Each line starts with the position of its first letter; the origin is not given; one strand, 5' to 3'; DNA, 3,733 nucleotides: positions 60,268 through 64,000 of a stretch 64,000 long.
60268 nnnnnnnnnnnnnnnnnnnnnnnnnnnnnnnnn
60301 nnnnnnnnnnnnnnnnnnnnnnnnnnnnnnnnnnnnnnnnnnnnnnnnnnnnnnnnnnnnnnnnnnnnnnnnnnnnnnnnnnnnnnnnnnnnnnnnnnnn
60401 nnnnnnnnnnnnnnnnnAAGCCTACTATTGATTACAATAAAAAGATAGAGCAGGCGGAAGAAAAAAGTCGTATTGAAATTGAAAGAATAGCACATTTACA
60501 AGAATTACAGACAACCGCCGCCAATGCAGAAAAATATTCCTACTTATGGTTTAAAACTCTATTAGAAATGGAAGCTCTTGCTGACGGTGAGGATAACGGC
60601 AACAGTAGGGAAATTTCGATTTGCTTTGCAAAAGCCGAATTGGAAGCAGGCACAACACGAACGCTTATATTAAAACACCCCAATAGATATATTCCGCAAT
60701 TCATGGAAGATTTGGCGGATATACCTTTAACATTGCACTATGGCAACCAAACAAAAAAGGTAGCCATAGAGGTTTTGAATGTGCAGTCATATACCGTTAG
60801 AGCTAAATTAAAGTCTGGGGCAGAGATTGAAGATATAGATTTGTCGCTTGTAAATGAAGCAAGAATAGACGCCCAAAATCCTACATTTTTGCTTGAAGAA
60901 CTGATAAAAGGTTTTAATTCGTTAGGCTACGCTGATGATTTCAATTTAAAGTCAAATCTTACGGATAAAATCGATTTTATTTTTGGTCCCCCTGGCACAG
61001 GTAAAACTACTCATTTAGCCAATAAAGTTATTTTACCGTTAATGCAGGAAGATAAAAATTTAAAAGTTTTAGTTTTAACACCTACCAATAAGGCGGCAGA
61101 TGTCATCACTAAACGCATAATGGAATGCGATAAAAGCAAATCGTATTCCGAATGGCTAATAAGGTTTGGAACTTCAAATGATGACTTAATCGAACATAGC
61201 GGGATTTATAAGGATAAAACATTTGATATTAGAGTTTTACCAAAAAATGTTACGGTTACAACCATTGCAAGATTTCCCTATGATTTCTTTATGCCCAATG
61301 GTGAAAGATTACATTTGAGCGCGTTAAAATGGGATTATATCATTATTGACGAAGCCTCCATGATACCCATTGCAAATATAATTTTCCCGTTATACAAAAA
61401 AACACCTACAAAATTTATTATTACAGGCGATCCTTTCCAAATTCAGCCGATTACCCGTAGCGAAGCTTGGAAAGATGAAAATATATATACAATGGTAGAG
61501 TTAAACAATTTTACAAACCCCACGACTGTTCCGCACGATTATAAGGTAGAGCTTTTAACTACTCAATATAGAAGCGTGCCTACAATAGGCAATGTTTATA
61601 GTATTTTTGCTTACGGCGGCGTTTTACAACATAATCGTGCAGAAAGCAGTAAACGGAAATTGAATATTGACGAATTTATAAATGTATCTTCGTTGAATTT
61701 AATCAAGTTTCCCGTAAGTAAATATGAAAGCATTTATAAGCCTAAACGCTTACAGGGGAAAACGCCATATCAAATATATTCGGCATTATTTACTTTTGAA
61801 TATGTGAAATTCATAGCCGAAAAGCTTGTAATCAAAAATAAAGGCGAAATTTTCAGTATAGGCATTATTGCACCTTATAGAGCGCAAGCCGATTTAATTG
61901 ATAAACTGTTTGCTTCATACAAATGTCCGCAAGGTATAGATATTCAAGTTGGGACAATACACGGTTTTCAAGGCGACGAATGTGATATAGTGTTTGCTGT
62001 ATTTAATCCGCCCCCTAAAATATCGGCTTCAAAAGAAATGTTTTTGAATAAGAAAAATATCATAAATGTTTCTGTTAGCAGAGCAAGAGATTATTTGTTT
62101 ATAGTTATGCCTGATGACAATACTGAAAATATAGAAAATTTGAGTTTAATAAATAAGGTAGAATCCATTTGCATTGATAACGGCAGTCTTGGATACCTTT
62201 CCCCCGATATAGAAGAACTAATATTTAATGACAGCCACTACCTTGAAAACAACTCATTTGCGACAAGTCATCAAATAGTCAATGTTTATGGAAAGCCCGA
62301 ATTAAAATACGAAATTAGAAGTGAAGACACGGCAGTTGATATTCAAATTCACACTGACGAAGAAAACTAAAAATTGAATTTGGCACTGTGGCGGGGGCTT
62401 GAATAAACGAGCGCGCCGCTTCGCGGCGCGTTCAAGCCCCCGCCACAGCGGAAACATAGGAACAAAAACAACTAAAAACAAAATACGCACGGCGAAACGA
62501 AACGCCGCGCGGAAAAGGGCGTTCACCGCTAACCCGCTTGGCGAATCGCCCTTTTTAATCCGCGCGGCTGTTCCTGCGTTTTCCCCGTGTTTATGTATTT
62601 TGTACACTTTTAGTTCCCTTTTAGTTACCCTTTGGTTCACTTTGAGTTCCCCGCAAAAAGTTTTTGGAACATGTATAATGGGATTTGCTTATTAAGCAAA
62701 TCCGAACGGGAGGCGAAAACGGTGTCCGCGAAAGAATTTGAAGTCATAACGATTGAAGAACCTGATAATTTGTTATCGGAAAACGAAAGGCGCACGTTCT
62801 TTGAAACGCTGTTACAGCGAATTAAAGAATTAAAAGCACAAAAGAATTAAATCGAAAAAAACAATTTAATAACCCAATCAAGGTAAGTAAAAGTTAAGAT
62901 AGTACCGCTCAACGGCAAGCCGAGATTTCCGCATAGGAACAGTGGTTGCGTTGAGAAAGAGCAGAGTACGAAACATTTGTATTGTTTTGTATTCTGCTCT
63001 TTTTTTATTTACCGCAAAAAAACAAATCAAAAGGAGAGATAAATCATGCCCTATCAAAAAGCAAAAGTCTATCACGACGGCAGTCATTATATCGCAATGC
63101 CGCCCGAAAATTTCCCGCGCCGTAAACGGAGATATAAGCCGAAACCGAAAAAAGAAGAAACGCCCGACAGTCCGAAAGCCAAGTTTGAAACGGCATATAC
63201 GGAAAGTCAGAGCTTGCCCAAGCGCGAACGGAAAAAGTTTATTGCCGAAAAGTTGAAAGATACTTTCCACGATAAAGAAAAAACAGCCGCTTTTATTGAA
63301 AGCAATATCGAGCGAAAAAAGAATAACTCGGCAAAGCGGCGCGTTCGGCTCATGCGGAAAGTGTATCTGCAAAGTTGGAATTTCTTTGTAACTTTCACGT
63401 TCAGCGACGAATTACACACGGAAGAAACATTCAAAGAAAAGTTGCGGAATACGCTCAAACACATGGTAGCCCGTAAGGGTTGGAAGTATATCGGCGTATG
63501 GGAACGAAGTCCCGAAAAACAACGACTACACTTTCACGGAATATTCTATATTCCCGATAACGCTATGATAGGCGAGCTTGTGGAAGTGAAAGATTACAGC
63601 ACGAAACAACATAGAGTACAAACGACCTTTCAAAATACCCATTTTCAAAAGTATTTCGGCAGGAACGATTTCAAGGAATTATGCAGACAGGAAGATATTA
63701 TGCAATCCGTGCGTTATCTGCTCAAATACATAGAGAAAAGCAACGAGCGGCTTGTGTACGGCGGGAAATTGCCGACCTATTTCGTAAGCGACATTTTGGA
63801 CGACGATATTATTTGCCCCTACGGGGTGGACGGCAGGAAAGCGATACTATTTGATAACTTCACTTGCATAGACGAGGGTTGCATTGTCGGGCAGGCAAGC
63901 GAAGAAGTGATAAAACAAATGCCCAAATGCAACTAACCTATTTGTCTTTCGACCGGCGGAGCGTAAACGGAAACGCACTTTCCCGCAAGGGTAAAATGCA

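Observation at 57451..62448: AT-rich single-gene island at tRNA-Thr encodes a 1,600-aa GHKL ATPase fused to an SF1B helicase, a candidate uncharacterised defence or conflict protein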

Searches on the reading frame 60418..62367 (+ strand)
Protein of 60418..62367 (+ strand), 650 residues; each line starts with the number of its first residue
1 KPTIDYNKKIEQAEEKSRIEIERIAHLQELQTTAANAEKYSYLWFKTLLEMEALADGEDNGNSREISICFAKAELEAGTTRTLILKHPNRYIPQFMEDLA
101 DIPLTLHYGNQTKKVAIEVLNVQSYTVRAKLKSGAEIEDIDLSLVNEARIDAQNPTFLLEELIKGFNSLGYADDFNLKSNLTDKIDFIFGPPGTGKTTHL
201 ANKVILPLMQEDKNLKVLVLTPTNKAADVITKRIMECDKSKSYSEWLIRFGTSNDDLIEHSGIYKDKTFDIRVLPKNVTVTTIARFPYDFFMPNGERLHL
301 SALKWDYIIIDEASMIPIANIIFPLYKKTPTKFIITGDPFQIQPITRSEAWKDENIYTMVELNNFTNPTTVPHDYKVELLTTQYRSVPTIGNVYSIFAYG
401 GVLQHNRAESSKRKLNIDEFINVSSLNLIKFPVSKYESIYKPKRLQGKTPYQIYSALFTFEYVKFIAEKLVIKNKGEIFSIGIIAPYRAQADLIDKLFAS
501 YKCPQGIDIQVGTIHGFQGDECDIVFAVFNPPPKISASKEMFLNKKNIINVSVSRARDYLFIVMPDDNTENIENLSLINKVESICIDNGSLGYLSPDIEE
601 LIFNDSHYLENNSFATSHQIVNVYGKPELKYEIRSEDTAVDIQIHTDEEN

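Call 58: search_solved_structures(query=window:60418-62367:+, max_evalue=0.001)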
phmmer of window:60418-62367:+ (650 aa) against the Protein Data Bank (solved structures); distinct sequences matched with E-value up to 0.001: 18.
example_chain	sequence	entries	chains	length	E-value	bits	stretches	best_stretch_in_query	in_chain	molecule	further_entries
8ftm_A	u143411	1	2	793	4.9e-10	41.6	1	303-563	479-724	5'-3' RNA helicase-like protein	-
4b3f_X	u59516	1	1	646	5.9e-10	41.4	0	184-238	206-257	DNA-BINDING PROTEIN SMUBP-2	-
4b3g_A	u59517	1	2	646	5.9e-10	41.4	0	184-238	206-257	DNA-BINDING PROTEIN SMUBP-2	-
8fth_A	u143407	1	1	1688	4.1e-09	38.6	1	303-563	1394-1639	5'-3' RNA helicase-like protein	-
5mzn_A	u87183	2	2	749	4.5e-09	38.4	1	301-563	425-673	Helicase SEN1,Helicase SEN1 | Helicase SEN1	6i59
8ftk_A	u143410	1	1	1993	6e-09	38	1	303-563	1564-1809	5'-3' RNA helicase-like protein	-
2xzo_A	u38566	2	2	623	2.9e-07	32.5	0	164-236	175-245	REGULATOR OF NONSENSE TRANSCRIPTS 1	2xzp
2gjk_A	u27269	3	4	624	3e-07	32.5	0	164-236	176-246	Regulator of nonsense transcripts 1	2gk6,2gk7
6ej5_A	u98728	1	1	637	3.2e-07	32.4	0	164-236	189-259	Regulator of nonsense transcripts 1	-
2wjv_A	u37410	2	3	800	6.7e-07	31.3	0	164-236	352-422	REGULATOR OF NONSENSE TRANSCRIPTS 1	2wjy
9qwn_A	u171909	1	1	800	7.7e-07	31.1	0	164-236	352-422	Isoform 2 of Regulator of nonsense transcripts 1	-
8rd3_A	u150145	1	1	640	3.8e-05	25.5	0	178-235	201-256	ATP-dependent helicase NAM7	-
2xzl_A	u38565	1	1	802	0.00022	23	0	178-235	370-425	ATP-DEPENDENT HELICASE NAM7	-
5eaw_A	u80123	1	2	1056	0.00025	22.8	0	479-563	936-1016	DNA replication ATP-dependent helicase/nuclease DNA2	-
5eax_A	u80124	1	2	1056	0.00025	22.8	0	479-563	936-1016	DNA replication ATP-dependent helicase/nuclease DNA2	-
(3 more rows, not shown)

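Call 65: predict_structure(alignment_id=A3)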
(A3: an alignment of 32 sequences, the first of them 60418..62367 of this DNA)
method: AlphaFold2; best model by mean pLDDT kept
length: 650 residues; sequences in the alignment: 32
mean_pLDDT: 57.0   pTM: 0.40
mean pLDDT of the five models: 57.0, 56.6, 52.1, 50.9, 49.7
residues with pLDDT >= 90: 10; 70-90: 208; 50-70: 173; < 50: 259
segments of 3 or more residues with pLDDT < 50: 1-4, 57-66, 152-159, 287-291, 314-320, 339-374, 376-408, 419-451, 514-520, 529-582, 588-595, 601-605, 607-629, 631-650
pLDDT, mean of each block of 10 residues (from residue 1): 58 74 77 68 67 52 49 82 81 56 76 78 76 69 79 48 61 66 61 66 87 84 79 90 88 80 76 84 58 55 75 52 56 63 31 29 29 44 29 28 37 55 40 33 34 57 74 75 60 71 81 50 52 28 22 24 26 35 48 47 46 35 35 38 44
secondary structure, 60 per line:
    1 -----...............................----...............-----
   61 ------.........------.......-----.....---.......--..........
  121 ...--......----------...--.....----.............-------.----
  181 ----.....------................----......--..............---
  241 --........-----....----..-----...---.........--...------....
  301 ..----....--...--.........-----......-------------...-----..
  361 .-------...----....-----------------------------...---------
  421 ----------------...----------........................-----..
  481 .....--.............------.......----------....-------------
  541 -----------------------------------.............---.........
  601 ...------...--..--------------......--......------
elements in order (helices of 4 or more, strands of 3 or more residues): H6-36 H42-55 E67-75 E82-88 H94-98 E102-108 E111-123 E126-131 E147-151 H156-168 E185-189 H196-211 E216-221 H224-237 H243-246 E247-250 H256-259 E277-282 E288-290 E297-299 E307-310 H318-326 E332-337 E359-361 E369-371 E376-379 H450-473 E479-485 H488-500 E507-513 E524-527 H576-588 H592-603 E631-636 E639-644

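Call 97: fold_search(model_id=the predicted structure, library=pdb)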
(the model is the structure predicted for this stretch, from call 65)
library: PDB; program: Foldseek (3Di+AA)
matches with E <= 10: 1589; with E <= 0.001: 115
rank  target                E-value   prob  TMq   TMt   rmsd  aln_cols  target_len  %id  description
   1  5mzn                  2.3e-12  1.00  0.27  0.26  14.8       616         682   18  Helicase Sen1 (released 2017-04-19)
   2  9q9z                  2.5e-12  1.00  0.28  0.25  13.6       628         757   14  Cryo-EM structure of the helicase core of ZNFX1 (released 2025-09-03)
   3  5eaw_A                2.2e-11  1.00  0.32  0.22  14.6       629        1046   16  Crystal structure of Dna2 nuclease-helicase (released 2015-11-18)
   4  2wjy                  3.2e-11  1.00  0.33  0.29  14.4       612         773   16  Crystal structure of the complex between human nonsense mediated decay factors UPF1 and UPF2 Orthorhombic form (released 2009-07-07)
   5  8ftm_A                3.2e-11  1.00  0.27  0.25  15.3       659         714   16  Setx-ssRNA-ADP-SO4 complex (released 2023-10-25)
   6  2xzo_A                4.8e-11  1.00  0.31  0.32  14.5       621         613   15  Upf1 helicase - RNA complex (released 2011-03-30)
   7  2xzp                  9.0e-11  1.00  0.34  0.36  15.6       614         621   17  Upf1 helicase (released 2011-03-30)
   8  2gjk                  1.3e-10  1.00  0.33  0.35  15.9       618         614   15  Structural and functional insights into the human Upf1 helicase core (released 2007-01-09)
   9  8ftm_B                4.2e-10  1.00  0.26  0.23  16.0       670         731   16  Setx-ssRNA-ADP-SO4 complex (released 2023-10-25)
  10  2xzl_A                5.0e-10  1.00  0.29  0.26  15.8       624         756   14  Upf1-RNA complex (released 2011-03-30)
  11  8rao_O                5.0e-10  1.00  0.26  0.24  16.6       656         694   17  Structure of Sen1-ADP.BeF3-RNA complex (released 2024-10-30)
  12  2wjv_B                6.0e-10  1.00  0.33  0.29  14.3       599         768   17  Crystal structure of the complex between human nonsense mediated decay factors UPF1 and UPF2 (released 2009-07-07)
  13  6ej5                  6.7e-10  1.00  0.33  0.36  14.8       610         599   16  A conserved structural element in the RNA helicase UPF1 regulates its catalytic activity in an isoform-specific manner (released 2018-01-24)
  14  2wjv_A                6.7e-10  1.00  0.33  0.28  14.6       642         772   16  Crystal structure of the complex between human nonsense mediated decay factors UPF1 and UPF2 (released 2009-07-07)
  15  8rd3_A                7.1e-10  1.00  0.32  0.33  15.7       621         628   13  Crystal structure of Saccharomyces cerevisiae Nmd4 protein bound to Upf1 helicase domain (released 2024-08-14)
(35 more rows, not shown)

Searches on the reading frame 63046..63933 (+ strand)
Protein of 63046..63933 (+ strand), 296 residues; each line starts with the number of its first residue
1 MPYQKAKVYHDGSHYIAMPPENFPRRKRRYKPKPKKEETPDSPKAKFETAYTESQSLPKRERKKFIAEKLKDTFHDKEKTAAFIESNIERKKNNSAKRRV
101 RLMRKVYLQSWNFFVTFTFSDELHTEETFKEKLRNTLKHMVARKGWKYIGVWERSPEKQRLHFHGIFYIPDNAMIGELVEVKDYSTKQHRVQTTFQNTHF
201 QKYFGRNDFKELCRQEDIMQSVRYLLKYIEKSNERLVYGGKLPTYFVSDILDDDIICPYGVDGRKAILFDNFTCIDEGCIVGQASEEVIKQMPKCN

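Call 22: search_protein_families(library=pfam, proteins=[window:63046-63933:+], max_evalue=0.001)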
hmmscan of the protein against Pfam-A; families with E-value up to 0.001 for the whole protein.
window:63046-63933:+ (296 aa): 1 family
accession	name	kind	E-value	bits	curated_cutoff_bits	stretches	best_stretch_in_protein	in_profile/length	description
PF23343.2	REP_ORF2-G2P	-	3.5e-10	40.5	27.8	1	112-232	1-98/99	Replication-associated protein ORF2/G2P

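Call 86: search_dna_similar(query=window:63046-63933:+, collection=plasmids, mode=protein, max_rows=12)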
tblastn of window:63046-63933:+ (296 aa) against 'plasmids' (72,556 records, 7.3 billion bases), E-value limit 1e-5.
No match.

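Call 90: search_protein_families(library=padloc, proteins=[window:63046-63933:+], max_evalue=0.00001)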
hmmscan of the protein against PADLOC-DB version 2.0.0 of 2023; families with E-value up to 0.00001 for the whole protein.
window:63046-63933:+ (296 aa): 0 families

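Call 93: search_dna_similar(query=window:63046-63933:+, collection=phages, mode=protein, max_rows=10, max_evalue=0.001)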
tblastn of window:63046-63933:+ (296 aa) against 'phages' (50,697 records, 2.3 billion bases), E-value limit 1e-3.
Records with a match: 1; places in all: 1; records where one place covers at least 80% of the query: 1.
Best place of each record, by identity: <60% 1.
By first word of the organism name: Bacteriophage 1.
By host as written in the record: - 1.
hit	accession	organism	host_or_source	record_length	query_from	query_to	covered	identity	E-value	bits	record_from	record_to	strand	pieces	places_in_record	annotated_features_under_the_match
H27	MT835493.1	Bacteriophage sp.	human fecal samples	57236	1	296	100%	43.0%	1e-85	285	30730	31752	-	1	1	record has no annotation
